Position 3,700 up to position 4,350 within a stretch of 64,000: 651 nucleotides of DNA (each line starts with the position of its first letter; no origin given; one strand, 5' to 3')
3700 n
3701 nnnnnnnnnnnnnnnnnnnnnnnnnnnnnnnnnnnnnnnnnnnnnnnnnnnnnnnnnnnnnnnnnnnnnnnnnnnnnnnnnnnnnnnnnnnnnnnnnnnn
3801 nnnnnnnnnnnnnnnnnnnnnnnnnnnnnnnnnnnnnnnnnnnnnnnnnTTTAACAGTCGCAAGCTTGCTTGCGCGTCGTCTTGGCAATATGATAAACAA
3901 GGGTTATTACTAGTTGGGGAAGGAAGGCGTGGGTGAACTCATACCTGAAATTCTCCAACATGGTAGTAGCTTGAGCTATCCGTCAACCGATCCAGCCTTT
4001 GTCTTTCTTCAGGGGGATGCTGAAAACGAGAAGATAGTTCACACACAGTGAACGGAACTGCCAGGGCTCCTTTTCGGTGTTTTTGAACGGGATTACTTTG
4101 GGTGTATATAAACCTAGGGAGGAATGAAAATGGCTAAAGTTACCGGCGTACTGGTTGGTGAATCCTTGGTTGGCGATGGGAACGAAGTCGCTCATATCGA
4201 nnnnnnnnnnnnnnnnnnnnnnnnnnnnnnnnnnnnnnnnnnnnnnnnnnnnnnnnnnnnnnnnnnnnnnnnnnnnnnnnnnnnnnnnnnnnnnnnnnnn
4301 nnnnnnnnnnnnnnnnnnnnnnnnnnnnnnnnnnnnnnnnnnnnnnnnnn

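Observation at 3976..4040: Near-identical bipartite ~60-nt element upstream of both fae and xoxF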

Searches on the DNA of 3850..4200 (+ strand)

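Call 7: search_rna_families(source=window, start=3850, end=4200, threshold=evalue, max_evalue=10)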
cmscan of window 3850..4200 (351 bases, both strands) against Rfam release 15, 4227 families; matches with E-value up to 10: 2.
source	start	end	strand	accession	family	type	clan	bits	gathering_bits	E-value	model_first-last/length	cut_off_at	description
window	4087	4143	-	RF02517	mir-1017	Gene; miRNA;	-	13.2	50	7.7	1-71/71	no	mir-1017 microRNA precursor family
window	4115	4178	+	RF00571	SNORD65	Gene; snRNA; snoRNA; CD-box;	CL00057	12.7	41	3.9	1-73/73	no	Small nucleolar RNA SNORD65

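Call 43: build_rna_model(alignment_id=A3, structure=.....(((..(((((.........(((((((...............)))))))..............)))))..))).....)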
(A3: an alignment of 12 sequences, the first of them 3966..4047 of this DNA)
Model R1 built from alignment A3 (12 sequences, 82 columns); structure: as given.
model positions 78; base pairs 15; branch points 0; effective number of sequences 2.67; information 0.726 bits per position. Calibrated on 0.2 Mb of random sequence (short: E-values are rough).
structure used (alignment columns):
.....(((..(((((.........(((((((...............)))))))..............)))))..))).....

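Call 44: search_with_rna_model(model_id=R1, source=window, filters=off, max_evalue=10)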
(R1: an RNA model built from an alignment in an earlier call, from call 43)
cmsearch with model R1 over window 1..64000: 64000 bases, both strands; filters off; matches with E-value up to 10: 26.
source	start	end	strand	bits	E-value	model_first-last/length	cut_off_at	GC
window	16162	16240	+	75.8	3.6e-19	1-78/78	no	0.49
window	3966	4047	+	68.9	3.4e-17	1-78/78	no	0.48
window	52443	52512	+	15.5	0.05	1-78/78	no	0.49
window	51156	51196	+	13.1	0.24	1-78/78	no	0.56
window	30495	30524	-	11.4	0.74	1-78/78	no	0.63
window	20143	20239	+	11.3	0.77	1-78/78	no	0.6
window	50600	50643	+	10.6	1.3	1-78/78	no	0.57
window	46382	46410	-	9.9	1.9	1-78/78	no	0.66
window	62569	62626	-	9.8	2.1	1-78/78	no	0.64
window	10210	10246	+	9.5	2.5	1-78/78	no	0.46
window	48346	48385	-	9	3.5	1-78/78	no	0.47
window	32019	32095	-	9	3.6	1-78/78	no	0.62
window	32133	32169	+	8.8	3.9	1-78/78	no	0.62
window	19527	19587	+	8.7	4.3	1-78/78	no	0.51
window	11567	11627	-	8.7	4.3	1-78/78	no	0.46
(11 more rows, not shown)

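Call 45: search_with_rna_model(model_id=R1, sources=[L108, L109, L110, L111, L112, L113, L114, L115, L116, L117, L118, L119, L123, L125, L126, L127, L128, L130, L132, L133, L137], max_evalue=1)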
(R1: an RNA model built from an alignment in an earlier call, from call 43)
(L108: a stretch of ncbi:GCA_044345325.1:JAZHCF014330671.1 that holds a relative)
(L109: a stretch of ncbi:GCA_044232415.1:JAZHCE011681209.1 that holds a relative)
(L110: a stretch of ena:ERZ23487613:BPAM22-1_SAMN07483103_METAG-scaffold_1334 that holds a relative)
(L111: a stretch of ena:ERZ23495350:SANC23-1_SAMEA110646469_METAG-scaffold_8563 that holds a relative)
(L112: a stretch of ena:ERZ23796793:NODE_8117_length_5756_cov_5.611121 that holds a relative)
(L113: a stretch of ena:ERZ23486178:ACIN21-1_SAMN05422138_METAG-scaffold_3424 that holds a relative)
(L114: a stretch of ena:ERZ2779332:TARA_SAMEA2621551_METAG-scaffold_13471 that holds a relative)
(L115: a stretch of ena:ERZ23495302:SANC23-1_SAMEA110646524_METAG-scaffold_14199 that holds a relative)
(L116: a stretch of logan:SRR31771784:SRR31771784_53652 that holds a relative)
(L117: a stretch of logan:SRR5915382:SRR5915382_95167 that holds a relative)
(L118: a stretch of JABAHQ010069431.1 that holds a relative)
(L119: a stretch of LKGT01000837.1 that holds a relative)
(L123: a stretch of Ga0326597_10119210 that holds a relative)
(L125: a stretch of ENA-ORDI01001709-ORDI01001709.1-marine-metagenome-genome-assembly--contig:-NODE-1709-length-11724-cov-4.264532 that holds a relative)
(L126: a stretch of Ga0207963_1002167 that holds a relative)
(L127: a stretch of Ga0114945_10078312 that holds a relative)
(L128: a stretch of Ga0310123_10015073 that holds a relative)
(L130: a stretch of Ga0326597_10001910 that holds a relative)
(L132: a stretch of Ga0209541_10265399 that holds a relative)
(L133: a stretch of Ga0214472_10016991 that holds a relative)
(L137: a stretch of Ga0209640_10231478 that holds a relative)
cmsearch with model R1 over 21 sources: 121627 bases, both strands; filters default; matches with E-value up to 1: 27.
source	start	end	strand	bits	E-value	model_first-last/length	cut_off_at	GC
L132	860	935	-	89.4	9.2e-23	1-78/78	no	0.51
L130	11845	11922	+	89.2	1.1e-22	1-78/78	no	0.5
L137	38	113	-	89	1.2e-22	1-78/78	no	0.51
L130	9781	9856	+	84.9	1.8e-21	1-78/78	no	0.55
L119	923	1000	-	83.9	3.4e-21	1-78/78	no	0.54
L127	108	183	-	83.1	5.7e-21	1-78/78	no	0.55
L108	971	1048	+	82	1.2e-20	1-78/78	no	0.56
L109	211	288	+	82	1.2e-20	1-78/78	no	0.56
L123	319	398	+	81.7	1.4e-20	1-78/78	no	0.52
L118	2440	2517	+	78.6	1.1e-19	1-78/78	no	0.62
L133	5576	5652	+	73.5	3.1e-18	1-78/78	no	0.69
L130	10854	10951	+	70.7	1.9e-17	1-78/78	no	0.56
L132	135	233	-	70.1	2.9e-17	1-78/78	no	0.54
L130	272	348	+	54.4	8.2e-13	1-78/78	no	0.55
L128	4002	4087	+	38.2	3.3e-08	1-78/78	no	0.48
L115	1087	1172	+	37.2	6.6e-08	1-78/78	no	0.49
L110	3928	4013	+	34.8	3.2e-07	1-78/78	no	0.48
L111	1295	1380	+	34.8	3.2e-07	1-78/78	no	0.48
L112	860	945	+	34.8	3.2e-07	1-78/78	no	0.48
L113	1018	1103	+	34.8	3.2e-07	1-78/78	no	0.48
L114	3038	3123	+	34.8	3.2e-07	1-78/78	no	0.48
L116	2246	2331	+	34.8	3.2e-07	1-78/78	no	0.48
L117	1069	1154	+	34.8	3.2e-07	1-78/78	no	0.48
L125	4995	5080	+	34.8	3.2e-07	1-78/78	no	0.48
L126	5403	5488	+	34.8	3.2e-07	1-78/78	no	0.48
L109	126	203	+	22.1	0.0013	1-78/78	no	0.63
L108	886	963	+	17.4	0.028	1-78/78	no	0.6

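Call 57: search_with_rna_model(model_id=R1, sources=[L141, L142, L143, L144, L145], filters=off, max_evalue=1, show_alignments=4)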
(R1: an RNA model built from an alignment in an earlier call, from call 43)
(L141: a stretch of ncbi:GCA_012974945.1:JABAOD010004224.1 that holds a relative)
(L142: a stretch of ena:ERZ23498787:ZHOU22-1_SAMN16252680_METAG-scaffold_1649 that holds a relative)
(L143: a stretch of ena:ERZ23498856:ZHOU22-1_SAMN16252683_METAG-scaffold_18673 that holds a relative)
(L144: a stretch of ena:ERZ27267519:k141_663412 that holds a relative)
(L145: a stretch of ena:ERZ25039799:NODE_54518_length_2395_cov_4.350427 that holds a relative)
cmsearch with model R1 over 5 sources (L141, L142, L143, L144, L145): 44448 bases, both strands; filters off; matches with E-value up to 1: 6.
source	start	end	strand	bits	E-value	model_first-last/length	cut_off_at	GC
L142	2111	2188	+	77.9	6.3e-20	1-78/78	no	0.53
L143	1752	1829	+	77.9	6.3e-20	1-78/78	no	0.53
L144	1324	1401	+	77.9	6.3e-20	1-78/78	no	0.53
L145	268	345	+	77.9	6.3e-20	1-78/78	no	0.53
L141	7765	7849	+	18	0.0069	1-78/78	no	0.55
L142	8143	8188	+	11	0.66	1-78/78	no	0.57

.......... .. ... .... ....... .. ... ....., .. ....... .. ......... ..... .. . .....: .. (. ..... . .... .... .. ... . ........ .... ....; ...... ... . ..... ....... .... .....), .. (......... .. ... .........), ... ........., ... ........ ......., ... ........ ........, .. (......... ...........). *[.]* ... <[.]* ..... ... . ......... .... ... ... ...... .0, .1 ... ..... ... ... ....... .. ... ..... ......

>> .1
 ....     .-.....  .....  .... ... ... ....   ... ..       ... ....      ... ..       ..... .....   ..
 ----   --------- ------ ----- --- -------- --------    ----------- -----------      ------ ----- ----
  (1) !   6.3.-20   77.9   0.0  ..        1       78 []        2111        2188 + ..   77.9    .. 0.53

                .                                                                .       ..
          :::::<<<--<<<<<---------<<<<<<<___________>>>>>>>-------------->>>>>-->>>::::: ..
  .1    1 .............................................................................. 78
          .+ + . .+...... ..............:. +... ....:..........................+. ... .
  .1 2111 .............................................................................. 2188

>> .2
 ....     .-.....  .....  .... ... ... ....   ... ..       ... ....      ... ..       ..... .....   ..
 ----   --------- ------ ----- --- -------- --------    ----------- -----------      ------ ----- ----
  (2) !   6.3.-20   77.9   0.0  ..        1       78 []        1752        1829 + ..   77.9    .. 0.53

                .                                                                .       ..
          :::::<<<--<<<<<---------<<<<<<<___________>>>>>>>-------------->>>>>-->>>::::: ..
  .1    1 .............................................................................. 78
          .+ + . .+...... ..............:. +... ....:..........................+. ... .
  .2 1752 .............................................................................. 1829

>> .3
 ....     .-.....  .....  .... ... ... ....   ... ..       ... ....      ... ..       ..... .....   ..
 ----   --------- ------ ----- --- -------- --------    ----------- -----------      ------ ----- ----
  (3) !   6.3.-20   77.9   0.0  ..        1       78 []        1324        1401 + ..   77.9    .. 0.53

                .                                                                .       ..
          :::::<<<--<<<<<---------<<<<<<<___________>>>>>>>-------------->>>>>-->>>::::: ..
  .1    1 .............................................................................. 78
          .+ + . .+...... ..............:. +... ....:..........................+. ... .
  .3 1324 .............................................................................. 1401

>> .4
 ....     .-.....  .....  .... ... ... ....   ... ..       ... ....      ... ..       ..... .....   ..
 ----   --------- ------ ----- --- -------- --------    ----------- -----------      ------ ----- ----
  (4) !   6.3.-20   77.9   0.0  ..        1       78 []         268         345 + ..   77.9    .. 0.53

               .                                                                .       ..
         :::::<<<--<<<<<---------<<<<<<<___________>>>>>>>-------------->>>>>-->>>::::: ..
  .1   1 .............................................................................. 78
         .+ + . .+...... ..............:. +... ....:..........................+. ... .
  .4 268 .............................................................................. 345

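Call 76: search_with_rna_model(model_id=R1, sources=[L146, L148, L149, L151, L153, L155], filters=off, max_evalue=5)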
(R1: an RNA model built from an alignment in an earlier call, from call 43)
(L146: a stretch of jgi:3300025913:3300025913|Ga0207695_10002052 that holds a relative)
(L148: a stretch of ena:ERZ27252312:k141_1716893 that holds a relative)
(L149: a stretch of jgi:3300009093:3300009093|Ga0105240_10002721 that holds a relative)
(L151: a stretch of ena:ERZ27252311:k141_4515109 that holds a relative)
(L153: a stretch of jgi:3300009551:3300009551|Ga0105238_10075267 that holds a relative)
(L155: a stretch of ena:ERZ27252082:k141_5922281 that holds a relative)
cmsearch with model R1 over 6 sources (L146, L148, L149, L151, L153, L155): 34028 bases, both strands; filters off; matches with E-value up to 5: 0.
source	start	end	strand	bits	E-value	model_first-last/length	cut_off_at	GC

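Call 78: search_with_rna_model(model_id=R1, sources=[window, L108, L110, L115, L118, L119, L123, L127, L128, L130, L132, L133, L137, L141, L142], max_evalue=0.05, make_alignment=true)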
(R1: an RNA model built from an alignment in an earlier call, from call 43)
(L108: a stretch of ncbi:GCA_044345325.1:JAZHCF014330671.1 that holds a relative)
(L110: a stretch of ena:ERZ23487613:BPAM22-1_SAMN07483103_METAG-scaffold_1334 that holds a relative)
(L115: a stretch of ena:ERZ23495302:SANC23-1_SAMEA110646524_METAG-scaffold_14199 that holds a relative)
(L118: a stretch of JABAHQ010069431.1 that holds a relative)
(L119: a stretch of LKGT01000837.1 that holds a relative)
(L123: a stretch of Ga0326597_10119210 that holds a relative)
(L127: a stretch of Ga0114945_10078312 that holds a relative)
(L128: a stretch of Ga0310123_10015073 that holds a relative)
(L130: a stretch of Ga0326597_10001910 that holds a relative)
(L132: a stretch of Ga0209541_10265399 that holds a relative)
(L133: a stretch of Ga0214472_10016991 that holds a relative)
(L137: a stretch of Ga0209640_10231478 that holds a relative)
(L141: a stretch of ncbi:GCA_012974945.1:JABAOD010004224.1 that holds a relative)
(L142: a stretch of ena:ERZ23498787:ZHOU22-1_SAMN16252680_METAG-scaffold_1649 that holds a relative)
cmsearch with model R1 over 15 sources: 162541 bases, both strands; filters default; matches with E-value up to 0.05: 21.
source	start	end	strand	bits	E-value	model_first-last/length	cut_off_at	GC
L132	860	935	-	89.4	1.2e-22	1-78/78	no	0.51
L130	11845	11922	+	89.2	1.5e-22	1-78/78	no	0.5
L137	38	113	-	89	1.6e-22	1-78/78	no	0.51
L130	9781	9856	+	84.9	2.4e-21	1-78/78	no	0.55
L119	923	1000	-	83.9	4.6e-21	1-78/78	no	0.54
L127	108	183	-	83.1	7.6e-21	1-78/78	no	0.55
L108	971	1048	+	82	1.6e-20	1-78/78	no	0.56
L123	319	398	+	81.7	1.9e-20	1-78/78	no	0.52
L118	2440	2517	+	78.6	1.5e-19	1-78/78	no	0.62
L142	2111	2188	+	77.9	2.3e-19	1-78/78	no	0.53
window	16162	16240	+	75.8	9e-19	1-78/78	no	0.49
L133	5576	5652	+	73.5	4.1e-18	1-78/78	no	0.69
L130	10854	10951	+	70.7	2.6e-17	1-78/78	no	0.56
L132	135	233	-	70.1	3.8e-17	1-78/78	no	0.54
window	3966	4047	+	68.9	8.5e-17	1-78/78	no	0.48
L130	272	348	+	54.4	1.1e-12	1-78/78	no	0.55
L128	4002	4087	+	38.2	4.4e-08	1-78/78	no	0.48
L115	1087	1172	+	37.2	8.9e-08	1-78/78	no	0.49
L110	3928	4013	+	34.8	4.2e-07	1-78/78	no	0.48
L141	7765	7849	+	18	0.025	1-78/78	no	0.55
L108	886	963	+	17.4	0.037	1-78/78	no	0.6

Alignment A4: 21 matches aligned to the model, 118 columns, each read 5' to 3' on its own strand. Consensus structure (alignment columns), stored with it:
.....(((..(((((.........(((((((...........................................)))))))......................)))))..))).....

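Call 94: search_with_rna_model(model_id=R1, source=L156, filters=off, max_evalue=1, show_alignments=3)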
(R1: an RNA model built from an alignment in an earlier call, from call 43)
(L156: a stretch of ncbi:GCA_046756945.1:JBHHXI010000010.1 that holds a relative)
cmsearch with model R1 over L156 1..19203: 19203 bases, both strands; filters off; matches with E-value up to 1: 4.
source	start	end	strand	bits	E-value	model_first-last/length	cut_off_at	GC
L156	9850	9927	+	78.8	1.5e-20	1-78/78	no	0.54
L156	12931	12974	+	11.4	0.22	1-78/78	no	0.7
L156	2820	2884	-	10.8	0.32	1-78/78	no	0.62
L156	11108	11181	+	10.3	0.45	1-78/78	no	0.59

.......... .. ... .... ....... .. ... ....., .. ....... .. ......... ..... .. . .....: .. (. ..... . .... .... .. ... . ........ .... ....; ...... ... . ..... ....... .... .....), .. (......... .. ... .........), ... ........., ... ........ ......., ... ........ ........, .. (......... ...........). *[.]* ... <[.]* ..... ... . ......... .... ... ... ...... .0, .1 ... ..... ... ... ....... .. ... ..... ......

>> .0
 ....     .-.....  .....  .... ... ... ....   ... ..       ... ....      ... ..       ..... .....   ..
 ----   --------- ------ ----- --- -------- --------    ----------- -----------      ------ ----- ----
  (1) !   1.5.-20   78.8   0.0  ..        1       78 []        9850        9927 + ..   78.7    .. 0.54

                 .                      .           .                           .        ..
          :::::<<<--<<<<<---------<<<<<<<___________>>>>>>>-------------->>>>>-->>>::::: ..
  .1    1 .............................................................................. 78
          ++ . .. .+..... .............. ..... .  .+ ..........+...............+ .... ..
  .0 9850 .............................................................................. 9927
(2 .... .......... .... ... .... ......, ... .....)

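Call 95: build_rna_model(alignment_id=A4)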
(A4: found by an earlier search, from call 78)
Model R2 built from alignment A4 (21 sequences, 118 columns); structure: stored with the alignment.
model positions 78; base pairs 15; branch points 0; effective number of sequences 4.68; information 0.726 bits per position. Calibrated on 0.2 Mb of random sequence (short: E-values are rough).
structure used (alignment columns):
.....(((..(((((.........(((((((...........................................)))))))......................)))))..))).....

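Call 96: search_with_rna_model(model_id=R2, source=window, filters=off, max_evalue=1)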
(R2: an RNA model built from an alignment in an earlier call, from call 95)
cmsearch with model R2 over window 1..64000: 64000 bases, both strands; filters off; matches with E-value up to 1: 5.
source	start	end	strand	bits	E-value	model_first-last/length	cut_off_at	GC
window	16162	16240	+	69.5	4e-16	1-78/78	no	0.49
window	3966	4047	+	64.6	8.2e-15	1-78/78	no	0.48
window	20143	20190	+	13.6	0.25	1-78/78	no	0.58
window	30495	30524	-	13.2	0.31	1-78/78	no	0.63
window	52443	52512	+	11.6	0.85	1-78/78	no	0.49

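Call 97: search_with_rna_model(model_id=R2, sources=[L110, L130, L141, L142, L156, L108, L133, L119], filters=off, max_evalue=0.5)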
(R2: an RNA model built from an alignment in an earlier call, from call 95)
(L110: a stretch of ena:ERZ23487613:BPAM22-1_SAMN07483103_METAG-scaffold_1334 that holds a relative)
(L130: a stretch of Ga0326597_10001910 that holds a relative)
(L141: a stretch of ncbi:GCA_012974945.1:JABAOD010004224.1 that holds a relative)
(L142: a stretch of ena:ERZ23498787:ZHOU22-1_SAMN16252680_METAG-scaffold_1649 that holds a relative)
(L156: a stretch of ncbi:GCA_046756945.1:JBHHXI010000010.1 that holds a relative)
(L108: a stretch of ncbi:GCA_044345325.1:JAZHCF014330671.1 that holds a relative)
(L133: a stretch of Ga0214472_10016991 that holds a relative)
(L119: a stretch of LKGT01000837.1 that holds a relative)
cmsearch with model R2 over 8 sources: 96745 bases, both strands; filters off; matches with E-value up to 0.5: 13.
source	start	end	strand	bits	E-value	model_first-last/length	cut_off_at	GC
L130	11845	11922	+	88.3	6.4e-21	1-78/78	no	0.5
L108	971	1048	+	83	1.7e-19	1-78/78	no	0.56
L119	923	1000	-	80.1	9.4e-19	1-78/78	no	0.54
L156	9850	9927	+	79.4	1.4e-18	1-78/78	no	0.54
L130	9781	9856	+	79.2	1.7e-18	1-78/78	no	0.55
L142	2111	2188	+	76.6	7.9e-18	1-78/78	no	0.53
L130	10854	10951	+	76.6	8.3e-18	1-78/78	no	0.56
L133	5576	5652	+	73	7e-17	1-78/78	no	0.69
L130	272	348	+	66.3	4.4e-15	1-78/78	no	0.55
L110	3928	4013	+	61.9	6.1e-14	1-78/78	no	0.48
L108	886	963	+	46.7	6.6e-10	1-78/78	no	0.6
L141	7765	7849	+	44.4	2.7e-09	1-78/78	no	0.55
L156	9765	9842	+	13.7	0.35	1-78/78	no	0.56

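Call 106: search_with_rna_model(model_id=R1, sources=[L120, L121, L122, L124, L129, L131, L134, L135, L136, L138, L139, L140], filters=off, max_evalue=10)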
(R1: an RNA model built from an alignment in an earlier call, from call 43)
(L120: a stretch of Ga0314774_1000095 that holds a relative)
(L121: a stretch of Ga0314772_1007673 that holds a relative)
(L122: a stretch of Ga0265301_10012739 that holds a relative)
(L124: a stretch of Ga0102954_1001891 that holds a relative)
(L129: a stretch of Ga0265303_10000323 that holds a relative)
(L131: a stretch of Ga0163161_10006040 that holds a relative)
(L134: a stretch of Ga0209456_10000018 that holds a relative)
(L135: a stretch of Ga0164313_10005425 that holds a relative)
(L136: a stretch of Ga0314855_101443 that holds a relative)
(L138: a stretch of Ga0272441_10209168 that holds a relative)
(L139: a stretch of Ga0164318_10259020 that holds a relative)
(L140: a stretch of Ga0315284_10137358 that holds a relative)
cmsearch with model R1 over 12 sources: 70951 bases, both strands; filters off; matches with E-value up to 10: 12.
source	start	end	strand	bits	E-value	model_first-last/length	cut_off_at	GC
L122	2738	2817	+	23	0.0004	1-78/78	no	0.49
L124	4097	4181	+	22.4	0.0006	1-78/78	no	0.51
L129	2157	2210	-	18.6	0.0071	14-65/78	no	0.59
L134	3374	3427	-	18.6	0.0071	14-65/78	no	0.59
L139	1311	1369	+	10.2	1.8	1-78/78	no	0.37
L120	2780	2813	-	10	2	25-59/78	no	0.53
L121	466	499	+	10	2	25-59/78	no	0.53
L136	1416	1449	-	10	2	25-59/78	no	0.53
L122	2471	2534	-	9.4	2.9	1-78/78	no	0.44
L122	558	601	+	8.5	5.5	1-78/78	no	0.59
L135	10356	10451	-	8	7.6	1-78/78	no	0.42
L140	1171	1255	+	7.6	9.6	1-78/78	no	0.59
